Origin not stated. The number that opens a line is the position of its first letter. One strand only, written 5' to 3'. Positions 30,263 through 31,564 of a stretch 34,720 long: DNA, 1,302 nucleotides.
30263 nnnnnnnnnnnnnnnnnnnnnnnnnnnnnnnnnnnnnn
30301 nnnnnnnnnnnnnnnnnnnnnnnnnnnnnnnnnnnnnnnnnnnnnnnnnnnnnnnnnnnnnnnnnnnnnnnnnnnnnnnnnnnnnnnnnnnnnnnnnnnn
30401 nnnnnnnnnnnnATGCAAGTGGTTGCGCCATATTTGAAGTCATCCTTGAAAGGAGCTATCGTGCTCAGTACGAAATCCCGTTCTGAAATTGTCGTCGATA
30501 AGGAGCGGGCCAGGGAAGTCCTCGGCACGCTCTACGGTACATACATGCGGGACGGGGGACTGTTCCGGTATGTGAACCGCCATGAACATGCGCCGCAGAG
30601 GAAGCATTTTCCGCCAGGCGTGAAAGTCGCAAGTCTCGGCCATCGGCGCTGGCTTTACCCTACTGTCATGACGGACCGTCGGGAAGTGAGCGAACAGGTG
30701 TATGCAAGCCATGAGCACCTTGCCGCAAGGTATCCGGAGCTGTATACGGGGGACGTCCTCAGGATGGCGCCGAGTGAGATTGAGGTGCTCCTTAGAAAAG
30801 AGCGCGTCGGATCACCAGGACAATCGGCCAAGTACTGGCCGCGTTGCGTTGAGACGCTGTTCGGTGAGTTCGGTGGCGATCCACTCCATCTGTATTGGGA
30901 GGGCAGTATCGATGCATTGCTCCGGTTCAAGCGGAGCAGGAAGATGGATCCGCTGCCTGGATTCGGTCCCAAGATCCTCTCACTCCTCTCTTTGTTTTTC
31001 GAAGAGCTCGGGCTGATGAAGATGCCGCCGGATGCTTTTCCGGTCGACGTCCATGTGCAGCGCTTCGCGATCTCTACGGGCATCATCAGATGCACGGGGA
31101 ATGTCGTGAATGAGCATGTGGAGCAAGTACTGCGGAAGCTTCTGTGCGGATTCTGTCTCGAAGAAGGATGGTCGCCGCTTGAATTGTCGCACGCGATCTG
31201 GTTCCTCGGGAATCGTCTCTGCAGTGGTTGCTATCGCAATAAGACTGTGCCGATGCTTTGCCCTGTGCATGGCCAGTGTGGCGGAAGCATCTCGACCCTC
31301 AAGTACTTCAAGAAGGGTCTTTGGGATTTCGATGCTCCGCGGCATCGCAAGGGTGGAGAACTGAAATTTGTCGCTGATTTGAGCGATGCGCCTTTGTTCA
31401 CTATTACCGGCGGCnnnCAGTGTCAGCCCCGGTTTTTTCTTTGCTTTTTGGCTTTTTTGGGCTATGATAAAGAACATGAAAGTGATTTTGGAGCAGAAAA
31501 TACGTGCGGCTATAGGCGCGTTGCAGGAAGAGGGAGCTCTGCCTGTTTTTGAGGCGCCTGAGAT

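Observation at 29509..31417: Overlapping two-gene operon pairing an unknown 325-aa protein with an atypical 4-Cys HhH-GPD glycosylase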

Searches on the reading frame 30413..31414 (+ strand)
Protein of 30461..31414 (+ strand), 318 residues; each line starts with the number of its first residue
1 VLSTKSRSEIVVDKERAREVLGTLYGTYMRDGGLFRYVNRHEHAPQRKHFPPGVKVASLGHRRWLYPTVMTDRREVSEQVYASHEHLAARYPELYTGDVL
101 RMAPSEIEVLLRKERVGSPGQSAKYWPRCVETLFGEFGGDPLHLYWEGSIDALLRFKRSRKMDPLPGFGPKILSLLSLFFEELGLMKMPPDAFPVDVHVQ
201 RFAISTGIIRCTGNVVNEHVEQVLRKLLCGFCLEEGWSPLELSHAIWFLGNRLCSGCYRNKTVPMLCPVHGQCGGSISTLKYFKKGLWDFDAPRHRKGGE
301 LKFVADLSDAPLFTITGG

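Call 5: search_protein_families(library=pfam, proteins=[window:30461-31414:+, window:30413-31414:+], max_evalue=1)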
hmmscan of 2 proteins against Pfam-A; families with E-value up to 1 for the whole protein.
window:30461-31414:+ (318 aa): 0 families

window:30413-31414:+ (334 aa): 0 families

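Call 6: search_protein_families(library=ncbifam, proteins=[window:30461-31414:+], max_evalue=1)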
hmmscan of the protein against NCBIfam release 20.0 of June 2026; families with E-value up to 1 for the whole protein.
window:30461-31414:+ (318 aa): 2 families
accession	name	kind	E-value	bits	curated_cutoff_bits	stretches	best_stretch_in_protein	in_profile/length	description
NF053634.1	MonDNAglycDR2438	equivalog_domain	0.1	12.1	400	1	163-217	111-158/219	monofunctional DNA glycosylase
TIGR03252.1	TIGR03252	hypoth_equivalog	0.19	11.3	136.5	1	71-171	27-126/189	HhH-GPD-type base excision DNA repair protein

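Call 7: search_protein_families(library=padloc, proteins=[window:30461-31414:+], max_evalue=1)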
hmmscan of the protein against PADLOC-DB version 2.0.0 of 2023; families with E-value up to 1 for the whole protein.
window:30461-31414:+ (318 aa): 0 families

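Call 8: search_protein_families(library=phrogs, proteins=[window:30461-31414:+], max_evalue=1)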
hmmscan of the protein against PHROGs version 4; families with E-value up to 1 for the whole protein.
window:30461-31414:+ (318 aa): 1 family
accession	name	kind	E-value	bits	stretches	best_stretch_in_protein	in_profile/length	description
phrog_6619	-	unknown function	0.19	12.9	0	12-44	4-35/86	-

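Call 9: search_solved_structures(query=window:30461-31414:+, max_evalue=10, show_alignments=2)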
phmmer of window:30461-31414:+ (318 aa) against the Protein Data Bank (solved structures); distinct sequences matched with E-value up to 10: 4.
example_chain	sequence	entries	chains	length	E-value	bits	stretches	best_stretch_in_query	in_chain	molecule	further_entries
8a5f_A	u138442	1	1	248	0.69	12.3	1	136-214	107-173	Endonuclease III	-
8a5c_A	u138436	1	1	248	0.79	12.1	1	160-214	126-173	Endonuclease III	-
4e72_A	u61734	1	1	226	0.83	12.1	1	225-284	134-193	uncharacterized protein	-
4unf_A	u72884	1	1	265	0.93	11.9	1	160-214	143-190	ENDONUCLEASE III-1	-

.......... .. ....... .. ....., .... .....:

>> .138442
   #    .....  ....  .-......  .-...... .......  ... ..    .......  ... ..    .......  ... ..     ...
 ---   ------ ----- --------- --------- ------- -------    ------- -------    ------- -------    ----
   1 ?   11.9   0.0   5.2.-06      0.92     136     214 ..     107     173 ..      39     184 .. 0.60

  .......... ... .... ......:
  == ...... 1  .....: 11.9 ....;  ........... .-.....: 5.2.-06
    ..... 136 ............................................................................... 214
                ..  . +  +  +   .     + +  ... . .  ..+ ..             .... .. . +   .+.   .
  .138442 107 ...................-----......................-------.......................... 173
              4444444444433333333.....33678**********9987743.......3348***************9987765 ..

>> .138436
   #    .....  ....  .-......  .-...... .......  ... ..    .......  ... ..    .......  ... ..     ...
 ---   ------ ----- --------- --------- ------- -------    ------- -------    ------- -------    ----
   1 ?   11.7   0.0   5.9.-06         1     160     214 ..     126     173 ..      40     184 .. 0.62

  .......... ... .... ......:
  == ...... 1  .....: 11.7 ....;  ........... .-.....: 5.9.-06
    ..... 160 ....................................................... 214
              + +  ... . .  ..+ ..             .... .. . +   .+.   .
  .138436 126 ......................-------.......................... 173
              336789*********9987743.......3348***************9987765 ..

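Call 11: find_homologous_proteins(query=window:30461-31414:+, max_evalue=0.001)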
Query window:30461-31414:+ (318 aa): 118 proteins with E <= 0.001 among 1989 candidates.
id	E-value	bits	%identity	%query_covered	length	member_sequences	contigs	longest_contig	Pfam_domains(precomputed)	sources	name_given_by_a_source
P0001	4.9e-221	751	100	100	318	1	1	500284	-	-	-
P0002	5.0e-171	586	82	98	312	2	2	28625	-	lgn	-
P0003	2.1e-167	575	77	100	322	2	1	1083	-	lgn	-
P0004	1.4e-145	503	76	88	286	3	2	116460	-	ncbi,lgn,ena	-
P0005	5.6e-134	465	64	100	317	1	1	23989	-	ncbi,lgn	-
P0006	1.5e-130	453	64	100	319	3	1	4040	-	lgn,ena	-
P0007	7.3e-129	448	64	96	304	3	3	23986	-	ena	-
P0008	1.8e-127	443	66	94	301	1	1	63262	-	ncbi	ncbi:MAG: hypothetical protein ACYC75_02600 [Minisyncoccota bacterium]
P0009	2.2e-125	436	61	99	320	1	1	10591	-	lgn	-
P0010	1.7e-123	430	63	97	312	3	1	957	-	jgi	jgi:endonuclease III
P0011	1.2e-121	424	62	99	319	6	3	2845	-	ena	-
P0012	1.7e-121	424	62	99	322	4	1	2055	-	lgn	-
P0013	1.1e-120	421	61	98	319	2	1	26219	-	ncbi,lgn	-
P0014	6.9e-120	418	61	96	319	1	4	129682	-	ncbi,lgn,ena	-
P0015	5.9e-119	415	61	98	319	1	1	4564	-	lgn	-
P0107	6.3e-62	228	38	90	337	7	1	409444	-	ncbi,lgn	-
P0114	3.8e-52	196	37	84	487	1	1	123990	-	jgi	-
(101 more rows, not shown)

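Call 18: search_solved_structures(query=A1, max_evalue=10, show_alignments=2)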
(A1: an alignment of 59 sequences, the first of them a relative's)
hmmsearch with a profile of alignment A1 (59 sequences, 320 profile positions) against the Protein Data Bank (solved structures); distinct sequences matched with E-value up to 10: 9.
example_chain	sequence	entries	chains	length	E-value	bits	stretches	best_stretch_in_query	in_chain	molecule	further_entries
8a5f_A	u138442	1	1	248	0.0024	20.4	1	165-217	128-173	Endonuclease III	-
8a5c_A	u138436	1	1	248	0.0024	20.3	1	165-217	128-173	Endonuclease III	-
4unf_A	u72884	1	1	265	0.0026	20.2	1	165-217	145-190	ENDONUCLEASE III-1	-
8a5g_A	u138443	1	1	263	0.02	17.3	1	106-214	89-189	Endonuclease III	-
9nzc_A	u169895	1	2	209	0.022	17.2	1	168-229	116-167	Endonuclease III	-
9nzd_A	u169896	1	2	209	0.047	16.1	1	195-229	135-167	Endonuclease III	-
6g3x_A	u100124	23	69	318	0.8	12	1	162-207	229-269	N-glycosylase/DNA lyase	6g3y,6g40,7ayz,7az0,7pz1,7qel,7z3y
3f0z_A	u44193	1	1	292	1.2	11.4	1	153-210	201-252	8-oxoguanine-DNA-glycosylase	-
9jdb_A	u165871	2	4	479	1.9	10.8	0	39-104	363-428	Catalase easC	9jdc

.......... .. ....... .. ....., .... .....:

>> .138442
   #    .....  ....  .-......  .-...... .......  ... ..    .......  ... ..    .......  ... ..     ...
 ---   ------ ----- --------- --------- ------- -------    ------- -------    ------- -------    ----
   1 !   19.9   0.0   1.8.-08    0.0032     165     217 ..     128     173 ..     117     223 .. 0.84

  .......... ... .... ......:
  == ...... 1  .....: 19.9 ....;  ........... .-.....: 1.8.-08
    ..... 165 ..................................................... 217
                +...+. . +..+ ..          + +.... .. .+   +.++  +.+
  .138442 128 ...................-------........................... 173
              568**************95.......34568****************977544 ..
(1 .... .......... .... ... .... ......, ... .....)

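Call 20: find_related_loci(query=A1, collection=genome_contigs, flank=6000)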
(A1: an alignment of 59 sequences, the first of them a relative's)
Query A1 (318 aa) in genome_contigs; peptide patterns used: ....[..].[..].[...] (x = any residue, [..] = any of these).
52 stretches matched a pattern; 22 encode a relative of the query (tblastn E <= 1e-3); 22 distinct loci.
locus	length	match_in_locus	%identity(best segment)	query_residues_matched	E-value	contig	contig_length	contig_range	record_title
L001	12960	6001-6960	75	3-317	8e-162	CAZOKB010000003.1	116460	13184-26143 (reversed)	MAG TPA_asm: uncultured Bdellovibrionales bacterium isolate SRP278252_co2_108 genome assembly, contig: NODE_215_length_1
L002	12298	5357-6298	64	4-318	8e-137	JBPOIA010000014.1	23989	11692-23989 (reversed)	MAG: Candidatus Moraniibacteriota bacterium isolate MAG_644 c_000000432261, whole genome shotgun sequence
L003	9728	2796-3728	62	4-313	1e-122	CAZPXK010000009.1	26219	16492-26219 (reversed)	MAG TPA_asm: uncultured Bdellovibrionales bacterium isolate SRP342105_co1_301 genome assembly, contig: NODE_2427_length_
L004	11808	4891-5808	53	1-304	1e-106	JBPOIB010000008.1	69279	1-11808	MAG: Candidatus Moraniibacteriota bacterium isolate MAG_655 c_000000434176, whole genome shotgun sequence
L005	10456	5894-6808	55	10-313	2e-104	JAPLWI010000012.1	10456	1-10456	MAG: Candidatus Kaiserbacteria bacterium isolate LacPavin_0920_WC90_MAG_48_13 LacPavin_0920_WC90_scaffold_399137, whole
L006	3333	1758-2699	53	4-313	3e-104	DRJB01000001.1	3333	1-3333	MAG TPA_asm: Candidatus Kaiserbacteria bacterium isolate HyVt-407 HyVt-407_k95_103225, whole genome shotgun sequence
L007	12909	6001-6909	62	4-304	2e-122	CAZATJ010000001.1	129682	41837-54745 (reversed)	MAG TPA_asm: uncultured Bdellovibrionales bacterium isolate ERP113451_co3_238 genome assembly, contig: NODE_32_length_12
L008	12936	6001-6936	46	4-315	6e-87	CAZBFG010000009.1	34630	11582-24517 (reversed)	MAG TPA_asm: uncultured Bdellovibrionales bacterium isolate ERP113451_co1_34 genome assembly, contig: NODE_1361_length_3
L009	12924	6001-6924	47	6-313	4e-86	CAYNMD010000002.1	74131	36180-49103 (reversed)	MAG TPA_asm: uncultured Bdellovibrionales bacterium isolate SRP135725_co1_638 genome assembly, contig: NODE_222_length_7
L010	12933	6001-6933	46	4-314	1e-84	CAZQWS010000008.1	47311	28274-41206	MAG TPA_asm: uncultured Bdellovibrionales bacterium isolate binchicken_co105_454 genome assembly, contig: NODE_856_lengt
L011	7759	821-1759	44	4-316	7e-80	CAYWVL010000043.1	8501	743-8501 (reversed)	MAG TPA_asm: uncultured Bdellovibrionales bacterium isolate SRP170004_co1_593 genome assembly, contig: NODE_13578_length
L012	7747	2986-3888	46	10-304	2e-79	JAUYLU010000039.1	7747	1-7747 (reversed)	MAG: bacterium isolate C24_metabat.bin.53 C24_k141_211231, whole genome shotgun sequence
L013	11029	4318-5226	41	15-318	5e-73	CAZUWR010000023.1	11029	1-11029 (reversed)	MAG TPA_asm: uncultured Bdellovibrionales bacterium isolate SRP278252_co2_235 genome assembly, contig: NODE_12549_length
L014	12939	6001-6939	40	10-299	3e-68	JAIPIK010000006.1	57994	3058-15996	MAG: Candidatus Gracilibacteria bacterium isolate Tobar13.5m-G72 Tobar13-5m-C582, whole genome shotgun sequence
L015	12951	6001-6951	39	13-303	8e-68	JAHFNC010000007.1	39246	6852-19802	MAG: bacterium isolate nzgw471 NODE_911_length_39247_cov_5.264811, whole genome shotgun sequence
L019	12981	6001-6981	37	10-314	3e-63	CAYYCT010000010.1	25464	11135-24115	MAG TPA_asm: uncultured Candidatus Saccharibacteria bacterium isolate SRP278252_co2_838 genome assembly, contig: NODE_38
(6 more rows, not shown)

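Call 26: predict_structure(alignment_id=A1)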
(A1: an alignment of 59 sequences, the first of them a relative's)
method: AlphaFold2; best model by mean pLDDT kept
length: 318 residues; sequences in the alignment: 59
mean_pLDDT: 94.5   pTM: 0.90
mean pLDDT of the five models: 94.5, 94.4, 93.8, 93.7, 93.5
residues with pLDDT >= 90: 289; 70-90: 14; 50-70: 11; < 50: 4
segments of 3 or more residues with pLDDT < 50: 1-4
pLDDT, mean of each block of 10 residues (from residue 1): 61 98 99 97 96 97 98 93 98 98 98 96 98 98 97 97 97 98 98 98 98 97 98 98 98 94 97 96 96 95 68 74
secondary structure, 60 per line:
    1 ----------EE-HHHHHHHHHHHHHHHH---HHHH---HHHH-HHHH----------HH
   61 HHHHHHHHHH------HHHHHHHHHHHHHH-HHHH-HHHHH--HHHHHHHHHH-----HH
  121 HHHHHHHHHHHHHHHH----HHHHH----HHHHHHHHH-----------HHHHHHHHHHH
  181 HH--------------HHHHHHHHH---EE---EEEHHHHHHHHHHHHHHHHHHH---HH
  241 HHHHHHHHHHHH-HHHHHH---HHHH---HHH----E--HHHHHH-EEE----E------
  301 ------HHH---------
elements in order: H14-29 H33-36 H40-43 H45-48 H59-70 H77-90 H92-95 H97-101 H104-113 H119-136 H141-145 H150-158 H170-182 H197-205 E214-216 H217-235 H239-252 H254-259 H263-266 H280-285 E287-289

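Call 27: search_protein_families(library=pfam, proteins=[L004:3686-4798:+, L019:4568-5692:-, L015:4599-5801:+, L014:4735-5823:+], max_evalue=1)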
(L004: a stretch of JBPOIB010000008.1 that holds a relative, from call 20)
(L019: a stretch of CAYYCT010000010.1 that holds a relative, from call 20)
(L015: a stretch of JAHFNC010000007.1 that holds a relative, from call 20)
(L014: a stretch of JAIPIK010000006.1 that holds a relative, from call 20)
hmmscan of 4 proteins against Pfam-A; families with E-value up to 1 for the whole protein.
L004:3686-4798:+ (371 aa): 0 families

L019:4568-5692:- (374 aa): 6 families
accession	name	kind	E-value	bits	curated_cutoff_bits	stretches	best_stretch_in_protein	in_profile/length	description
PF02195.25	ParB_N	-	2.2e-06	28.1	26.3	2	99-118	51-70/95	ParB N-terminal domain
PF17762.8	HTH_ParB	-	0.0049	17.4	22.6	1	169-204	20-55/102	ParB HTH domain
PF19287.4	DUF5910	-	0.019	15.5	23.2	1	90-221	7-100/124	Family of unknown function (DUF5910)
PF13730.12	HTH_36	-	0.02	15.1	25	1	152-191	7-47/55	Helix-turn-helix domain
PF03299.19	TF_AP-2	-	0.046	14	23.4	1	215-296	61-149/197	Transcription factor AP-2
PF21772.2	CATIP_N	-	0.092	12.5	27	1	255-341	68-153/229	Ciliogenesis-associated TTC17-interacting protein, N-terminal domain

L015:4599-5801:+ (401 aa): 0 families

L014:4735-5823:+ (363 aa): 0 families

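Call 31: fold_search(model_id=the predicted structure, library=pdb)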
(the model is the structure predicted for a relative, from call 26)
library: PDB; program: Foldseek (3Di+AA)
matches with E <= 10: 110; with E <= 0.001: 3
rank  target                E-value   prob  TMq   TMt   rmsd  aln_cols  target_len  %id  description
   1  4ypr_B                5.8e-04  1.00  0.48  0.44   6.2       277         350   19  Crystal Structure of D144N MutY bound to its anti-substrate (released 2015-05-27)
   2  8a5g                  6.1e-04  1.00  0.49  0.63   5.6       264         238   20  Crystal structure of Deinococcus radiodurans Endonuclease III-3 double mutant (released 2022-08-03)
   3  8dw4_A                1.0e-03  1.00  0.50  0.47   4.3       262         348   18  Glycosylase MutY variant N146S in complex with DNA containing d(8-oxo-G) paired with an abasic site product (AP) gener (released 2022-11-30)
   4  4uob                  1.0e-03  1.00  0.50  0.63   7.0       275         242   20  Crystal structure of Deinococcus radiodurans Endonuclease III-3 (released 2015-06-10)
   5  8dwe_A                2.0e-03  1.00  0.47  0.43   6.1       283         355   19  Adenine glycosylase MutY variant E43Q in complex with DNA containing d(8-oxo-G) paired with substrate purine (released 2023-08-09)
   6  4ypr_A                2.2e-03  1.00  0.47  0.43   6.2       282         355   19  Crystal Structure of D144N MutY bound to its anti-substrate (released 2015-05-27)
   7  7u07_B                2.2e-03  1.00  0.51  0.50   6.3       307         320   13  Crystal structure of queuine salvage enzyme DUF2419, apo form (released 2022-12-21)
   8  7uk3                  2.9e-03  1.00  0.49  0.49   6.7       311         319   14  Crystal structure of queuine salvage enzyme DUF2419, wild-type (non-His6x tagged) (released 2022-12-21)
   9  7ayz_BBB              3.4e-03  1.00  0.41  0.42   6.5       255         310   19  Structure of the mouse 8-oxoguanine DNA Glycosylase mOGG1 in complex with activator TH10785 (released 2022-06-01)
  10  1kea                  4.4e-03  1.00  0.46  0.64   6.6       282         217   16  STRUCTURE OF A THERMOSTABLE THYMINE-DNA GLYCOSYLASE (released 2002-01-23)
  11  7z5b_A                5.1e-03  1.00  0.41  0.41   7.6       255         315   19  Structure of the mouse 8-oxoguanine DNA Glycosylase mOGG1 in complex with ligand TH013546 (released 2023-03-22)
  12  8bq7_B                5.8e-03  1.00  0.40  0.41   8.8       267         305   19  Structure of the mouse 8-oxoguanine DNA Glycosylase mOGG1 in complex with ligand TH2829 (released 2023-11-29)
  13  7z5r_A                6.6e-03  1.00  0.38  0.39   8.2       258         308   20  Structure of the mouse 8-oxoguanine DNA Glycosylase mOGG1 in complex with ligand TH012035 (released 2023-03-22)
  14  7ulc_B                7.2e-03  1.00  0.52  0.52   6.2       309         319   13  Crystal structure of queuine salvage enzyme DUF2419 mutant D231N, in complex with queuosine-5'-monophosphate (released 2022-12-21)
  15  7u5a_A                7.2e-03  1.00  0.52  0.52   6.2       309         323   13  Crystal structure of queuine salvage enzyme DUF2419 mutant K199C, complexed with queuosine (released 2022-12-21)
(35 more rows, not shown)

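Call 49: find_homologous_proteins(query=L009:4783-5880:+, max_evalue=0.001)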
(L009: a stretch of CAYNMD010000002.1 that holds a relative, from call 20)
Query L009:4783-5880:+ (366 aa): 37 proteins with E <= 0.001 among 8000 candidates.
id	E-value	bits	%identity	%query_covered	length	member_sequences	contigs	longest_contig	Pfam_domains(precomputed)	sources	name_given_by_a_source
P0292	9.0e-237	803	100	100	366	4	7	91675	PF02195.27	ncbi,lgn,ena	-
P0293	2.2e-226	768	96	100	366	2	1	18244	PF02195.27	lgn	-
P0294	2.3e-209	713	87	100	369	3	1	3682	PF02195.27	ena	-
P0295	4.2e-187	639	80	100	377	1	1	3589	-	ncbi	ncbi:MAG: hypothetical protein ACEQSB_06325, partial [Undibacterium sp.]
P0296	3.4e-179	613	75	100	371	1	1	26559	PF02195.27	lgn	-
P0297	1.1e-177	608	74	100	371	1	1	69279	-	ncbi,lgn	-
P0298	5.2e-176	603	76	100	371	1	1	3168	-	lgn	-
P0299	4.9e-171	587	72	100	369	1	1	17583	-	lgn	-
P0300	2.6e-162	558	70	100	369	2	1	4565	-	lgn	-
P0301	4.1e-151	521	65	98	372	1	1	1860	PF02195.27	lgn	-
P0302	9.6e-149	513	65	99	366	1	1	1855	PF02195.27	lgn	-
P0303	3.1e-148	512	64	97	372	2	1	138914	-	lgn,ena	-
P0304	4.9e-146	504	63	100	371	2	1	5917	PF02195.27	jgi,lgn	-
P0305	1.5e-143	496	63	100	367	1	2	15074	PF02195.27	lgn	-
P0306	2.8e-142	492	62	97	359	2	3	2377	PF02195.27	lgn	-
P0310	1.1e-126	441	55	99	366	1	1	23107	PF02195.27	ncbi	-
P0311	3.1e-126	439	57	99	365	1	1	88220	PF02195.27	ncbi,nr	ncbi:MAG: hypothetical protein NUV60_03320 [Patescibacteria group bacterium]|nr:hypothetical protein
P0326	7.6e-94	333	47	98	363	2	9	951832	-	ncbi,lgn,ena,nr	ncbi:hypothetical protein KC902_01265 [Candidatus Kaiserbacteria bacterium]|nr:hypothetical protein 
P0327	1.1e-90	322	47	95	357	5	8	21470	PF02195.27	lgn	-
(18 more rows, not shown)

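Call 50: search_dna_similar(query=window:30461-31414:+, collection=phages, mode=protein, max_evalue=0.001, max_rows=10)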
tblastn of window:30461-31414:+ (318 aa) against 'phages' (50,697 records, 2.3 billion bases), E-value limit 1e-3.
No match.

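Call 57: find_encoding_contigs(protein=P0114, flank=5000, max_places=2)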
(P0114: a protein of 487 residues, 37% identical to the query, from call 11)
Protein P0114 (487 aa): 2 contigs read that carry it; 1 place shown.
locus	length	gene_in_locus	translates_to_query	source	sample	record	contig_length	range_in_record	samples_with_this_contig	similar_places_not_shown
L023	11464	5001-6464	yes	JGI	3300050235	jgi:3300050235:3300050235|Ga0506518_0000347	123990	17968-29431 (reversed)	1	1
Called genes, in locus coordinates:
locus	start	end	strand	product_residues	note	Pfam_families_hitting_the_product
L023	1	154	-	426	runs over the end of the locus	PF00587:tRNA-synt_2b, PF03129:HGTP_anticodon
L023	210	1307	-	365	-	PF02163:Peptidase_M50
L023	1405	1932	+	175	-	-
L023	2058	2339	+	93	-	-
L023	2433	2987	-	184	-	PF01765:RRF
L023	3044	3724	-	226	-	PF13177:DNA_pol3_delta2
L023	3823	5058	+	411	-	-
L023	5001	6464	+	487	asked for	-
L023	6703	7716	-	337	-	PF00022:Actin, PF06723:MreB_Mbl, PF00012:HSP70, PF14450:FtsA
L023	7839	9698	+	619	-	-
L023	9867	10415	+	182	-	PF01327:Pep_deformylase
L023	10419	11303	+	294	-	PF00551:Formyl_trans_N, PF02911:Formyl_trans_C (weak)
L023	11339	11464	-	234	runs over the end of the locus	PF00160:Pro_isomerase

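Call 58: find_encoding_contigs(protein=P0107, flank=5000, max_places=2)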
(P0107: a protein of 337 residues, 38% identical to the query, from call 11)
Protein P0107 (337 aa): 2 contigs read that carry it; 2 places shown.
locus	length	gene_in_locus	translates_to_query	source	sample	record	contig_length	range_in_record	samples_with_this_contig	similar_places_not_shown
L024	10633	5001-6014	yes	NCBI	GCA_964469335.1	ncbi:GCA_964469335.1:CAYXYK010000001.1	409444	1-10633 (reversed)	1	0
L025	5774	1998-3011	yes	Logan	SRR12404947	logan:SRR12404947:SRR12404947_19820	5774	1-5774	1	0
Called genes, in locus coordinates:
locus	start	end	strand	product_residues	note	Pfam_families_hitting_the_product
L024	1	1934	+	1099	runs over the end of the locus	-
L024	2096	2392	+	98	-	-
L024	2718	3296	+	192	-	PF00466:Ribosomal_L10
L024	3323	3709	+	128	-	PF16320:Ribosomal_L12_N, PF00542:Ribosomal_L12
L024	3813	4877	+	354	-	-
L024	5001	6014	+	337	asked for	-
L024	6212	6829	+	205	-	-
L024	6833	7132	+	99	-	-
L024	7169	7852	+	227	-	PF05552:MS_channel_1st_1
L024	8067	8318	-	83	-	-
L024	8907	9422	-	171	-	-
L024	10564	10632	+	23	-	?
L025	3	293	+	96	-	?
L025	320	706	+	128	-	PF16320:Ribosomal_L12_N, PF00542:Ribosomal_L12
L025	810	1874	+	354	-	-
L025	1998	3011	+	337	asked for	-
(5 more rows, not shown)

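Call 66: find_related_loci(query=A1, collection=viral_contigs, flank=5000)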
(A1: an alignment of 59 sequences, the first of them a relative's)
Query A1 (318 aa) in viral_contigs; peptide patterns used: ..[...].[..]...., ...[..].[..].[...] (x = any residue, [..] = any of these).
51 stretches matched a pattern, but none encodes a relative of the query by tblastn (E <= 1e-3).
